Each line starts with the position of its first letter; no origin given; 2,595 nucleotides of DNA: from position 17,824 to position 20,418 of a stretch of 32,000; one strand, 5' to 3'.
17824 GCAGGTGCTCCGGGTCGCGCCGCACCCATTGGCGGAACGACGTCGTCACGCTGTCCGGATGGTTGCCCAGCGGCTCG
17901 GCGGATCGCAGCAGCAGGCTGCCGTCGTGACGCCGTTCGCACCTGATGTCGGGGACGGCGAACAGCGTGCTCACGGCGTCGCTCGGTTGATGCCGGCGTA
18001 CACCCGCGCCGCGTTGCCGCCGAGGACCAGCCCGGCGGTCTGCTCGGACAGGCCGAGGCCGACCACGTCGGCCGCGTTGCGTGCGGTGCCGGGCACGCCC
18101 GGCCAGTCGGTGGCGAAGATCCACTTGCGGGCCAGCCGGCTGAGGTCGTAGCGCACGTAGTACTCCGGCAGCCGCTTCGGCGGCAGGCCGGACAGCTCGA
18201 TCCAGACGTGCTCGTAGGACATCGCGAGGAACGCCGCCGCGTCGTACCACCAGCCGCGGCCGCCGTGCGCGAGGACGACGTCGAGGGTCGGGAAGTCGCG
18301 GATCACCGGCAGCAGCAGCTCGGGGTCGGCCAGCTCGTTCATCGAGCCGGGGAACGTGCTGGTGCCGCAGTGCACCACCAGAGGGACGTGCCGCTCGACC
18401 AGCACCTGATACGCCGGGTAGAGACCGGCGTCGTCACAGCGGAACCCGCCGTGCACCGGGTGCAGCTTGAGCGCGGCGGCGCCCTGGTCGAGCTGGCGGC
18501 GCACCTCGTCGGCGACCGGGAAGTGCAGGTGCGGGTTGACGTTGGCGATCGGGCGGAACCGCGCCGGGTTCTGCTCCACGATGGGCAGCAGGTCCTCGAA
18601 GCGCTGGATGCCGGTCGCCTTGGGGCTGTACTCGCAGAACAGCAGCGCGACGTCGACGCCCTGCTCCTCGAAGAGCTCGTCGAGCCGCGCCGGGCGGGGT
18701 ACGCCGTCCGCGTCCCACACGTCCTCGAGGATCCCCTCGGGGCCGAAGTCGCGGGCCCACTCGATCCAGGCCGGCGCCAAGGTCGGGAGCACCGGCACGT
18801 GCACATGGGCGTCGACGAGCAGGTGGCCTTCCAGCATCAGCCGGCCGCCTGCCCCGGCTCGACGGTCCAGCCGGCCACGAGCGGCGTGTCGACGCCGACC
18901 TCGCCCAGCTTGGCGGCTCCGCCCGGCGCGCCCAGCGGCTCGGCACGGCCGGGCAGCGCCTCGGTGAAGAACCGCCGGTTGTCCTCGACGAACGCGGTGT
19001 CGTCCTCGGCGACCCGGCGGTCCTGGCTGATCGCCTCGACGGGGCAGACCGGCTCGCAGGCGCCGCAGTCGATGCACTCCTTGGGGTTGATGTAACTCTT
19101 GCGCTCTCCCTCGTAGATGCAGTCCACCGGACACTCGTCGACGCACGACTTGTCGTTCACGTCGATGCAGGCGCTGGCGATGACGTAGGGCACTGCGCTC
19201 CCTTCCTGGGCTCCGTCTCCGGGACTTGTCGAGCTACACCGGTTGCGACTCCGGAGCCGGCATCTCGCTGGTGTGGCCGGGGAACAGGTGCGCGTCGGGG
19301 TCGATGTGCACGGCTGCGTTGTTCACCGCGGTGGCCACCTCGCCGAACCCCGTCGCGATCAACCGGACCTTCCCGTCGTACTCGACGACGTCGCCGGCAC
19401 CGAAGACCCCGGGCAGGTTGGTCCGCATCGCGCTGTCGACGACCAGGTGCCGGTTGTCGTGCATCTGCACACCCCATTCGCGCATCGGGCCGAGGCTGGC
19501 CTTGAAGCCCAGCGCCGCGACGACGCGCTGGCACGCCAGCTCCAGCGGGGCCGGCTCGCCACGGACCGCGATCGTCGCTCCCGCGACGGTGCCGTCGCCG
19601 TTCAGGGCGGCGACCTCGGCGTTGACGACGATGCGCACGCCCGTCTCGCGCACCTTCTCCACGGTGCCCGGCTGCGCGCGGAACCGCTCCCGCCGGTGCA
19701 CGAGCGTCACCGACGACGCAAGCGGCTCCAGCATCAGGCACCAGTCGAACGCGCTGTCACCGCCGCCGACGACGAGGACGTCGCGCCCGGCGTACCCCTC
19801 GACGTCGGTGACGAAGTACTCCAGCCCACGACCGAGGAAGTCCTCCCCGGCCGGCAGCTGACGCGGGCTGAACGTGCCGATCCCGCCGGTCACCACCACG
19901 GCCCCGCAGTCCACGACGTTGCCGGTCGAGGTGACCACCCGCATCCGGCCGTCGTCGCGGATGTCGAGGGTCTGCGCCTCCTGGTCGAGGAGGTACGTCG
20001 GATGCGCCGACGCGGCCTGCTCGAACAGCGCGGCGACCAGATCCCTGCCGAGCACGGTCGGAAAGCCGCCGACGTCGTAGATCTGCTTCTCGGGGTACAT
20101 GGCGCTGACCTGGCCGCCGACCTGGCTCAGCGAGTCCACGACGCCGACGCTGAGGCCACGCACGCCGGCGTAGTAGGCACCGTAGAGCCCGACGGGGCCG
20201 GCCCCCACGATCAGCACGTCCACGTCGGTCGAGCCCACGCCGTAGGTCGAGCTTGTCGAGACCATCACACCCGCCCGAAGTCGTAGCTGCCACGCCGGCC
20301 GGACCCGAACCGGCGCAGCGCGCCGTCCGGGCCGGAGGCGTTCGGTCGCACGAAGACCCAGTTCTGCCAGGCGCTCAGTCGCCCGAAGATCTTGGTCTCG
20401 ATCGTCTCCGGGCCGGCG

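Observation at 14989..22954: Non-canonical boxC operon with its own ferredoxin/FNR pair, an amidohydrolase-2, a long-form CoA ligase, an MFS transporter and a PaaX regulator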

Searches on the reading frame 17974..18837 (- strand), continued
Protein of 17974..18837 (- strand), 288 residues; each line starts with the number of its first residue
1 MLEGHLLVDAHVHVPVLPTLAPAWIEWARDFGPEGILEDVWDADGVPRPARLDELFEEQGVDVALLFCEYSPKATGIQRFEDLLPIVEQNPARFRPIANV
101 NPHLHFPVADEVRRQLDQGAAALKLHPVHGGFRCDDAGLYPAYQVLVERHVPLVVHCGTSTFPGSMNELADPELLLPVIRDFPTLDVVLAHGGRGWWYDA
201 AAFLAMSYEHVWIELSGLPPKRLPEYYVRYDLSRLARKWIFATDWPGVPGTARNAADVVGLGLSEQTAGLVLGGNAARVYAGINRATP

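Call 86: find_encoding_contigs(protein=P0309, flank=10000, max_places=2)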
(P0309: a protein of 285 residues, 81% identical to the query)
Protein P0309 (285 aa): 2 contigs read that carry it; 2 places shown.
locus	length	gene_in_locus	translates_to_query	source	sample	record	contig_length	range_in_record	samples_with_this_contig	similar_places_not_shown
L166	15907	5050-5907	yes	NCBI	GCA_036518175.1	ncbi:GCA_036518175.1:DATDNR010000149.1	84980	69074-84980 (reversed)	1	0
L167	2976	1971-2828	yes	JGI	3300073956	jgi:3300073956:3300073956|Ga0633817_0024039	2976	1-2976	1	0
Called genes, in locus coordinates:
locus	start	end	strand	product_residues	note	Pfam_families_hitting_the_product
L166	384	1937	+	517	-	PF02720:DUF222 (weak)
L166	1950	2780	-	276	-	PF07848:PaaX, PF20803:PaaX_M, PF08223:PaaX_C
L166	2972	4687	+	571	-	PF00378:ECH_1, PF16113:ECH_2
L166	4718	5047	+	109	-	PF12837:Fer4_6 (faint), PF12838:Fer4_7 (faint), PF13183:Fer4_8 (faint), PF13237:Fer4_10 (faint), PF13187:Fer4_9 (weak), PF13484:Fer4_16 (faint), PF00037:Fer4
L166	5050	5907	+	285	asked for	PF04909:Amidohydro_2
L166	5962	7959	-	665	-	PF09286:Pro-kuma_activ, PF00082:Peptidase_S8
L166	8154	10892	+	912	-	PF12419:DUF3670, PF00176:SNF2-rel_dom, PF00271:Helicase_C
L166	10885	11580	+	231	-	-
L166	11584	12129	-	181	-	PF00440:TetR_N, PF17932:TetR_C_24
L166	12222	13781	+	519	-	PF01039:Carboxyl_trans, PF03255:ACCA (weak)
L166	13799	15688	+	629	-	PF00289:Biotin_carb_N, PF02222:ATP-grasp, PF02786:CPSase_L_D2, PF07478:Dala_Dala_lig_C, PF02785:Biotin_carb_C, PF00364:Biotin_lipoyl, PF25973:BSH_CzcB (faint)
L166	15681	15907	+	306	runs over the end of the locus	PF00682:HMGL-like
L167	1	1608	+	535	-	?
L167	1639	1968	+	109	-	PF12837:Fer4_6 (faint), PF12838:Fer4_7 (faint), PF13183:Fer4_8 (faint), PF13237:Fer4_10 (faint), PF13187:Fer4_9 (weak), PF13484:Fer4_16 (faint), PF00037:Fer4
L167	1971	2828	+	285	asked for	PF04909:Amidohydro_2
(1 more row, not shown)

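Call 89: search_protein_representatives(protein=window:17974-18837:-)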
Query: 288 residues. Proteins with E-value up to 0.001 (for the whole library): 2644; up to 1e-10: 471; up to 1e-30: 88. The best 150 are listed.
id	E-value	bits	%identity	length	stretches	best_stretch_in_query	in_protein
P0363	6.5e-104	363.7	84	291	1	7-195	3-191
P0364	3.3e-97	341.7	58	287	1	1-280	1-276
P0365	2.9e-95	335.3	62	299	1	1-238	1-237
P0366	1.2e-84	300.5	51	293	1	1-281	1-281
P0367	2.2e-80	286.4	62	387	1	33-258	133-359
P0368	3.2e-80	285.9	62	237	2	167-283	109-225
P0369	1.5e-75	270.5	71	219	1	115-285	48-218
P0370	3.1e-74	266.3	67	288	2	1-175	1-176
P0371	2.6e-68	246.8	55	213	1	1-211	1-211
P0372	5.5e-68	245.7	56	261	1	6-211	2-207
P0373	6.2e-68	245.6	61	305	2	1-208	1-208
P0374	1.0e-66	241.6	54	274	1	1-207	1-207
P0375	4.6e-64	232.8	81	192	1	1-127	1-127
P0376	3.6e-62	226.6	48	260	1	36-281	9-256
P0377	7.6e-62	225.6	71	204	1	136-284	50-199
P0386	2.0e-50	188.1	86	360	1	44-142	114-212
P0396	1.7e-45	171.9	81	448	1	1-96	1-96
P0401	1.3e-43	165.7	40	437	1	7-256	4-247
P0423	1.4e-36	142.5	66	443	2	98-142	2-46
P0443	1.0e-31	126.6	75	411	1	209-287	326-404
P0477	2.3e-28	115.6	54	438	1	1-117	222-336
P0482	1.5e-27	112.9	53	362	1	1-117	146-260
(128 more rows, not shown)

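Call 90: search_protein_families(library=pfam, proteins=[P0401, P0443, P0477, P0482, P0367, P0386, P0396, P0423, P0265], max_evalue=0.0001)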
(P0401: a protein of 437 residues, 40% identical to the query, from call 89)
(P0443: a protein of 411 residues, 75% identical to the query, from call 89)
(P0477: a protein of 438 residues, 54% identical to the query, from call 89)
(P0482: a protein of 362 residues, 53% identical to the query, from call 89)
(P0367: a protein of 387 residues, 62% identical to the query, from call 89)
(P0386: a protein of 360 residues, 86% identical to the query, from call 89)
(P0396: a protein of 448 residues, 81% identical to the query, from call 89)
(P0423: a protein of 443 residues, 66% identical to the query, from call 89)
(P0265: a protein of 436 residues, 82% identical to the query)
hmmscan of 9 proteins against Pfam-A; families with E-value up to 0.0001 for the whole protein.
P0401 (437 aa): 4 families
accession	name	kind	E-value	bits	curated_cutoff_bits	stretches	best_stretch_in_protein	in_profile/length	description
PF04909.20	Amidohydro_2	-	6.9e-28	98.7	26.4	1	5-274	1-289/289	Amidohydrolase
PF13673.13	Acetyltransf_10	-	3.4e-11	43.7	23.6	1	307-406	12-111/128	Acetyltransferase (GNAT) domain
PF13508.13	Acetyltransf_7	-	3.1e-08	34.3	27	1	326-403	4-83/84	Acetyltransferase (GNAT) domain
PF00583.31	Acetyltransf_1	-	9.5e-06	26.3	20.7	1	304-402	12-116/116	Acetyltransferase (GNAT) family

P0443 (411 aa): 0 families

P0477 (438 aa): 0 families

P0482 (362 aa): 0 families

P0367 (387 aa): 1 family
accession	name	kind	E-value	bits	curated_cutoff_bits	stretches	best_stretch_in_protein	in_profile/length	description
PF04909.20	Amidohydro_2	-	2e-13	51.2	26.4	1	175-268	61-152/289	Amidohydrolase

P0386 (360 aa): 0 families

P0396 (448 aa): 0 families

P0423 (443 aa): 0 families

P0265 (436 aa): 2 families
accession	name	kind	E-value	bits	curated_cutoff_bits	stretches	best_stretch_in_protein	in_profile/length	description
PF04909.20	Amidohydro_2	-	3.8e-34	119.2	26.4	1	8-280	1-287/289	Amidohydrolase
PF19655.4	DUF6158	-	4.3e-17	62.3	26.8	1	298-355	1-58/66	Family of unknown function (DUF6158)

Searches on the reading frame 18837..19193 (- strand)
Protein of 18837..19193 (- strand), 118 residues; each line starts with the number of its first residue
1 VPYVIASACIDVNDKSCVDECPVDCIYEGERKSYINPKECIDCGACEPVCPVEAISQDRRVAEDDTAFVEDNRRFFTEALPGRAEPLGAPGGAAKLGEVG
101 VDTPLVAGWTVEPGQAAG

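Call 5: search_protein_families(library=pfam, proteins=[window:18837-19193:-])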
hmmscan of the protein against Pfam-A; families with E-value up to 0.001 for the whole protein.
window:18837-19193:- (118 aa): 10 families
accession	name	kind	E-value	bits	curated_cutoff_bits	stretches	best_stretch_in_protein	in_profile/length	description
PF00037.32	Fer4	-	1.2e-10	41.2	21.1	1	34-56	2-24/24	4Fe-4S binding domain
PF12838.12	Fer4_7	-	1e-08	35.9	27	2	15-54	6-52/52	4Fe-4S dicluster domain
PF13237.11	Fer4_10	-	4.8e-07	30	25.5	2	3-51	3-53/53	4Fe-4S dicluster domain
PF13484.11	Fer4_16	-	1.9e-06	29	30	1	39-65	1-28/66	4Fe-4S double cluster binding domain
PF13183.11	Fer4_8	-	8.2e-06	26.7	27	1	38-58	3-24/68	4Fe-4S dicluster domain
PF25160.1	LdpA_Fe-S-bd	-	1.5e-05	25.1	27.6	1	14-57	6-45/49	LdpA Fe-S cluster-binding domain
PF12837.12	Fer4_6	-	2.6e-05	24.4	25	1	34-55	3-24/24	4Fe-4S binding domain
PF13187.11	Fer4_9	-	3.6e-05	24.1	27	1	15-55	6-52/52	4Fe-4S dicluster domain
PF12797.12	Fer4_2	-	7.6e-05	22.9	24.5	1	34-52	4-22/22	4Fe-4S binding domain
PF12800.12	Fer4_4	-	0.00038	21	24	0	37-52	1-16/17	4Fe-4S binding domain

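Call 6: search_protein_families(library=ncbifam, proteins=[window:18837-19193:-])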
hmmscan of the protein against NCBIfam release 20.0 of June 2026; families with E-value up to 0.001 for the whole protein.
window:18837-19193:- (118 aa): 29 families (the best 25 are shown)
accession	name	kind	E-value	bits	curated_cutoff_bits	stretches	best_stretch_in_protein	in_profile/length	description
NF045480.1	FdxA_Actino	equivalog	1.2e-43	147.7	125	1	1-108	1-100/107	ferredoxin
NF045490.1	FdxA_Protbact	equivalog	1.6e-23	82.9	135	1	1-76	1-76/104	ferredoxin FdxA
NF058577.1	FdxA_fam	equivalog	9.7e-16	57.7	65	1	1-54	1-52/52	4Fe-4S ferredoxin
TIGR04105.1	FeFe_hydrog_B1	subfamily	2.2e-11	43.1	450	1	3-60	107-164/462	monomeric [FeFe] hydrogenase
NF033683.1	di_4Fe-4S_YfhL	equivalog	1e-08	35.3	86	2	1-64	1-69/80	YfhL family 4Fe-4S dicluster ferredoxin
TIGR02700.1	flavo_MJ0208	hypoth_equivalog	6.5e-07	28.9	251.35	1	1-60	141-199/234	dihydromethanopterin reductase (acceptor)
NF041715.1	arsenate_red_ArrB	equivalog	1.1e-06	28.3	450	1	5-71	53-124/233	arsenate respiratory reductase iron-sulfur subunit ArrB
NF040864.1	HgcB_ferredoxin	equivalog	1.5e-06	28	99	1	12-59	17-65/93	mercury methylation ferredoxin HgcB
TIGR03224.1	benzo_boxA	equivalog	1.8e-06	27.1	459.2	1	9-72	12-73/411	benzoyl-CoA 2,3-epoxidase subunit BoxA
NF038355.1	FDH3_beta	equivalog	2.1e-06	27.9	240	1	5-55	50-101/180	formate dehydrogenase FDH3 subunit beta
TIGR04395.1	cutC_activ_rSAM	equivalog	7.7e-06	25.4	360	1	8-79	55-129/309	choline TMA-lyase-activating enzyme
TIGR01971.1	NuoI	subfamily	1.2e-05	24.9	113.05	1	34-59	77-102/121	NADH-quinone oxidoreductase, chain I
TIGR02951.1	DMSO_dmsB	equivalog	3.3e-05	23.9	214.1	1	3-58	58-115/161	DMSO/selenate family reductase complex B subunit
NF045874.1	Vhu_polyferre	exception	3.9e-05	22.5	600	1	2-61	123-180/381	F420-non-reducing hydrogenase associated-polyferredoxin VhuB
NF045790.1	OxalOxreddelta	equivalog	5.1e-05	22.6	230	1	15-57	266-308/316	oxalate oxidoreductase subunit delta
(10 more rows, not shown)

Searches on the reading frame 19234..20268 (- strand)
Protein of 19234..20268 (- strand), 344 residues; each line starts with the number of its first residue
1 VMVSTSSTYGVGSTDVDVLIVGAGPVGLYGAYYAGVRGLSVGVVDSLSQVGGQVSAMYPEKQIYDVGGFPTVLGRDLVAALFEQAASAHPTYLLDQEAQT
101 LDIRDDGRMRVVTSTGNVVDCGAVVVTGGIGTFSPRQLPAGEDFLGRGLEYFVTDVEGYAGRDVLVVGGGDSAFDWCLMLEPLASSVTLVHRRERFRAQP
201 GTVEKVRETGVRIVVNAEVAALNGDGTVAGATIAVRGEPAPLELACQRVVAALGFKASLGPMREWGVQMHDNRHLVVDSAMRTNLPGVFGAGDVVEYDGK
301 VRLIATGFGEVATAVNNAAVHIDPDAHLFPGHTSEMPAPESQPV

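Call 5: search_protein_families(library=pfam, proteins=[window:19234-20268:-])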
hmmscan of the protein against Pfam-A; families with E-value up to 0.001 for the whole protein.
window:19234-20268:- (344 aa): 9 families
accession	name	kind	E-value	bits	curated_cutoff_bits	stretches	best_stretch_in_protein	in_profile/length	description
PF07992.20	Pyr_redox_2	-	1.4e-26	94.1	26.1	1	17-307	2-280/291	Pyridine nucleotide-disulphide oxidoreductase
PF13738.12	Pyr_redox_3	-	1.6e-16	60.9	30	1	101-292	105-305/305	Pyridine nucleotide-disulphide oxidoreductase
PF00070.33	Pyr_redox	-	1.8e-14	54.4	22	1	164-228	2-74/82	Pyridine nucleotide-disulphide oxidoreductase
PF03486.20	HI0933_like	-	9.6e-09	35.5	50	0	17-53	2-38/244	HI0933-like protein Rossmann domain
PF13450.12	NAD_binding_8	-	4.1e-05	24.2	21.9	1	20-55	1-36/68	NAD(P)-binding Rossmann-like domain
PF12831.13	FAD_oxidored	-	4.1e-05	23.5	27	1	17-57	1-41/416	FAD dependent oxidoreductase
PF00890.30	FAD_binding_2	-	8.9e-05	22.3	20.4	0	17-53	1-37/414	FAD binding domain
PF01494.25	FAD_binding_3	-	0.00015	21.5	22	0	15-49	1-35/349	FAD binding domain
PF01946.23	Thi4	-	0.00021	21.1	26.2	0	3-52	5-55/235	Thi4 family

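Call 6: search_protein_families(library=ncbifam, proteins=[window:19234-20268:-])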
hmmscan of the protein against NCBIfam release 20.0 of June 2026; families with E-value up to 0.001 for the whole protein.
window:19234-20268:- (344 aa): 59 families (the best 25 are shown)
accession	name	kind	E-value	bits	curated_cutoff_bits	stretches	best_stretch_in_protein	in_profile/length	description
TIGR01292.1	TRX_reduct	equivalog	1.1e-44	152.5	343.45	1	17-317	2-295/300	thioredoxin-disulfide reductase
TIGR03140.1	AhpF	equivalog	1.1e-28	100.1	502.9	1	15-313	212-505/515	alkyl hydroperoxide reductase subunit F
TIGR03143.1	AhpF_homolog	hypoth_equivalog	4.7e-26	91.5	687.65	1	17-312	6-298/555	putative alkyl hydroperoxide reductase F subunit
TIGR04018.1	Bthiol_YpdA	hypoth_equivalog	5.3e-18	64.9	339.9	1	107-295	101-289/316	YpdA family putative bacillithiol disulfide reductase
NF007614.0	PRK10262.1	equivalog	9.9e-18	64.3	644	1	17-313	8-307/321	thioredoxin-disulfide reductase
NF009410.0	PRK12771.1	subfamily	4.7e-17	61.8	516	2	157-314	264-439/566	NAD(P)-binding protein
NF009409.0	PRK12770.1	subfamily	2e-15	56.7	343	1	156-296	168-327/360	putative glutamate synthase subunit beta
TIGR01316.1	gltA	equivalog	9.7e-14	51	471.75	1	154-314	265-443/449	NADPH-dependent glutamate synthase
TIGR01350.1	lipoamide_DH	equivalog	4.4e-13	48.7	408.8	1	162-296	171-310/461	dihydrolipoyl dehydrogenase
NF004943.0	PRK06292.2-1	equivalog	1.6e-11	43.7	432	1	101-295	110-308/456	dihydrolipoyl dehydrogenase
NF009454.0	PRK12814.1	equivalog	3e-10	39.1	916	1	17-301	195-483/657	putative NADPH-dependent glutamate synthase small subunit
TIGR02053.1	MerA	equivalog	3.1e-10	39.6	454.45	1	163-323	169-337/465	mercury(II) reductase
TIGR01372.1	soxA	subfamily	3.5e-10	38.3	1164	1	14-56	167-209/996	sarcosine oxidase subunit alpha family protein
TIGR03315.1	Se_ygfK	equivalog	4.5e-10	37.6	835.3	1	17-296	539-816/1012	putative selenate reductase subunit YgfK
NF003585.0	PRK05249.1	equivalog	6.2e-10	38.3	465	1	160-297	175-315/464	Si-specific NAD(P)(+) transhydrogenase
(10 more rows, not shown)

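Call 27: search_solved_structures(query=window:19237-20268:-, max_evalue=0.00001)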
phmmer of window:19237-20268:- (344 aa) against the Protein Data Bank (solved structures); distinct sequences matched with E-value up to 0.00001: 67 (the best 60 are shown).
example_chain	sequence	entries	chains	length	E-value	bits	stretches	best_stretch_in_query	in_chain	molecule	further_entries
3lzw_A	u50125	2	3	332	4.1e-82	279.5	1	16-335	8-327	Ferredoxin--NADP reductase 2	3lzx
6gas_A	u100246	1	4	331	2e-81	277.3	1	16-336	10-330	Ferredoxin--NADP reductase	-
2zbw_A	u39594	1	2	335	2.9e-81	276.7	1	15-339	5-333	Thioredoxin reductase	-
8c16_A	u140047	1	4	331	4.7e-80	272.8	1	16-335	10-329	Ferredoxin--NADP reductase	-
5ygq_A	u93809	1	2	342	2.6e-70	240.7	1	15-332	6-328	Ferredoxin--NADP reductase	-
5xhu_A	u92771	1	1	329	7.5e-70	239.2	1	17-328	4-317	Ferredoxin--NADP reductase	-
3ab1_A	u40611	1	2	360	7.8e-67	229.3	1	17-327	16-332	Ferredoxin--NADP reductase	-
8c3m_A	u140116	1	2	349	4.4e-46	161.1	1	17-335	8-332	Ferredoxin--NADP reductase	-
6gar_A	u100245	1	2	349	3e-45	158.3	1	17-329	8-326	Ferredoxin--NADP reductase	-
5twb_A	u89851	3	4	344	3.5e-40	141.7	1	17-328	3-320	Ferredoxin--NADP reductase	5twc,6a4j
4gcm_A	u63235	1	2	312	4.6e-29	105.1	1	12-323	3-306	Thioredoxin reductase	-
2a87_A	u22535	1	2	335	7.1e-29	104.5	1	17-312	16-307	Thioredoxin reductase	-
9xub_A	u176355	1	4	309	1.2e-28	103.7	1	17-312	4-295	Thioredoxin reductase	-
7aaw_A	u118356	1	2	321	6.1e-28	101.5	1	16-316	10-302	Thioredoxin reductase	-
3f8d_A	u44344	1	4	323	1.3e-26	97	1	15-318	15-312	Thioredoxin reductase (TrxB-3)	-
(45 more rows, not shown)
